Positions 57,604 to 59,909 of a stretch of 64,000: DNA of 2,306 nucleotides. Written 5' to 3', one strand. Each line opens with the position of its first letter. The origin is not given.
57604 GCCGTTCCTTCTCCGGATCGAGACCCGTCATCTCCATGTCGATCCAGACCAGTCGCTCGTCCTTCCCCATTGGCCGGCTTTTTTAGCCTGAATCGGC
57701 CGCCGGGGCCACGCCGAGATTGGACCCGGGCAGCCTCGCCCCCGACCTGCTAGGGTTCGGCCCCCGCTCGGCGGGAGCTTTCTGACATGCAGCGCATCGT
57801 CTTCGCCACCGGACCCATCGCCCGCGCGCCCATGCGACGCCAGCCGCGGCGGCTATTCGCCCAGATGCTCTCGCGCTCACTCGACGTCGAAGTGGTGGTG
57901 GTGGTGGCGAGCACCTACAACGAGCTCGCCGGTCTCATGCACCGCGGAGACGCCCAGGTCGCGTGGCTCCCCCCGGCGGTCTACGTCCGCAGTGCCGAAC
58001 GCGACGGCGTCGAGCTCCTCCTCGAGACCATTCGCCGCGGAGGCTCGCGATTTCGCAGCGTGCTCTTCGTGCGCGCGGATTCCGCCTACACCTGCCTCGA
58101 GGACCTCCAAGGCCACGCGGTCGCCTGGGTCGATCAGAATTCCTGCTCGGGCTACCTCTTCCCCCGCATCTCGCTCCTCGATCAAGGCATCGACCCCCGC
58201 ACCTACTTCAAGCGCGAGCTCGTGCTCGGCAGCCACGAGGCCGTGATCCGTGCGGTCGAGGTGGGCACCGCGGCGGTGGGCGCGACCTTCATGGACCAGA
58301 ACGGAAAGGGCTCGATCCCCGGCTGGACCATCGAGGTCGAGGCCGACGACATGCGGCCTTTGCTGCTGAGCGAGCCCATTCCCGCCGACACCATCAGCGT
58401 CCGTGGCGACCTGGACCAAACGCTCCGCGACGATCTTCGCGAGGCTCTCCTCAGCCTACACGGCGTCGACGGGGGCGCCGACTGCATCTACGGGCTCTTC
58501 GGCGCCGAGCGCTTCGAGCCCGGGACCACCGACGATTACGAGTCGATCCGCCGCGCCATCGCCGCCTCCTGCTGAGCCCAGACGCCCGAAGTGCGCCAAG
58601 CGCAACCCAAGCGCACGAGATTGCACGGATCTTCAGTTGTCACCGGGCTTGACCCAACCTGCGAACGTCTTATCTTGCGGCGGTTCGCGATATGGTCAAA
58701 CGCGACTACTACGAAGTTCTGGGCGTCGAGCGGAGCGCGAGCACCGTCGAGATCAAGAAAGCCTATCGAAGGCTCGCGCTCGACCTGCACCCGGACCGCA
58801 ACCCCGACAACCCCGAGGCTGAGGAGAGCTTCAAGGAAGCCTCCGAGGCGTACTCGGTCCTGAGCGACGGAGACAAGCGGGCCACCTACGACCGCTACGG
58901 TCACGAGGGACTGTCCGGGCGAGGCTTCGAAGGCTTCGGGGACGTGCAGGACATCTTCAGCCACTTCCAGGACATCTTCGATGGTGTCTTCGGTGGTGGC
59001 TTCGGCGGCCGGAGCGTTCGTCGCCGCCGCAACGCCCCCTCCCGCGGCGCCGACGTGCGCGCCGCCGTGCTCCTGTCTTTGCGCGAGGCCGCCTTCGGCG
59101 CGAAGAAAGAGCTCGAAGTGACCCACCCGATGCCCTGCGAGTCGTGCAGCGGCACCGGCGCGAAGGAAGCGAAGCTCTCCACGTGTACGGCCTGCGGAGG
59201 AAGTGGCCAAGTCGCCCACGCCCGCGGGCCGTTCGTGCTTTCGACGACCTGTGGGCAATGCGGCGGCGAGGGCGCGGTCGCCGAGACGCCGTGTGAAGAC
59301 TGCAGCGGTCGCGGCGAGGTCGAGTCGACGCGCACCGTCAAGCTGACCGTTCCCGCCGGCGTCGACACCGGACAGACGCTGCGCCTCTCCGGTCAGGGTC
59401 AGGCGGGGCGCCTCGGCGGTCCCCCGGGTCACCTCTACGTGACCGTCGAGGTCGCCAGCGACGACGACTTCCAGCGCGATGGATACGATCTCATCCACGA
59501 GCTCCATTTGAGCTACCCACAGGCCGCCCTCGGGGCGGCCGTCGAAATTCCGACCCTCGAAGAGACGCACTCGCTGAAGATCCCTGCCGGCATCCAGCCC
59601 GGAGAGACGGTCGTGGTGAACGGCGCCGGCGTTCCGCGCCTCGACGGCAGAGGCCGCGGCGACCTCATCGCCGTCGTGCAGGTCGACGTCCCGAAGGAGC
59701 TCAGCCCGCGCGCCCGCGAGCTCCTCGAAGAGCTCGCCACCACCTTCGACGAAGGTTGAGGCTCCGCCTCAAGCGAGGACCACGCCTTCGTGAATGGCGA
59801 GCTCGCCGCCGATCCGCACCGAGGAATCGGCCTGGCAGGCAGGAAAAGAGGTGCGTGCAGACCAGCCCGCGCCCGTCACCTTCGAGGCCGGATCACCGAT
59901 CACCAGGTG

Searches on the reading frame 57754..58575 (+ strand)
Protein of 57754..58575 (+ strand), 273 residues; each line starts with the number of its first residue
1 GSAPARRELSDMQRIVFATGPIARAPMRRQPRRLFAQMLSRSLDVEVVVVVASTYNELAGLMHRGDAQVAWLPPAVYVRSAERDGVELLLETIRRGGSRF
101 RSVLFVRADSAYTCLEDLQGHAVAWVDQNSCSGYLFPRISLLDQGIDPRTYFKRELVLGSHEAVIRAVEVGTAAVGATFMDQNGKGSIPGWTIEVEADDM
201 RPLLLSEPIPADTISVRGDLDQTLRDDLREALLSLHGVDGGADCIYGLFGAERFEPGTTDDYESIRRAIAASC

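Call 39: search_protein_families(library=pfam, proteins=[window:57754-58575:+], max_evalue=0.00001)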
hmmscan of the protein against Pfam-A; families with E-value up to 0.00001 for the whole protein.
window:57754-58575:+ (273 aa): 1 family
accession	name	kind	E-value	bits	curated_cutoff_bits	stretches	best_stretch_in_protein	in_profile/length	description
PF12974.12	Phosphonate-bd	-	8e-50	169.9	27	1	35-262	19-242/242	ABC transporter, phosphonate, periplasmic substrate-binding protein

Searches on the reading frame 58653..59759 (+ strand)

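Call 39: search_protein_families(library=pfam, proteins=[window:58653-59759:+], max_evalue=0.00001)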
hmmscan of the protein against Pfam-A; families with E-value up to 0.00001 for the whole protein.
window:58653-59759:+ (368 aa): 3 families
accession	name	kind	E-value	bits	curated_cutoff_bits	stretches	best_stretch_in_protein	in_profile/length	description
PF01556.23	DnaJ_C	-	3.5e-44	150.9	26.6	1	136-347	2-152/152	DnaJ C terminal domain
PF00226.36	DnaJ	-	1.7e-27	95.7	27.8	1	18-80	1-63/63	DnaJ domain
PF00684.25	DnaJ_CXXCXGXG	-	3e-11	43.8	32.7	1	162-221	1-65/65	DnaJ central domain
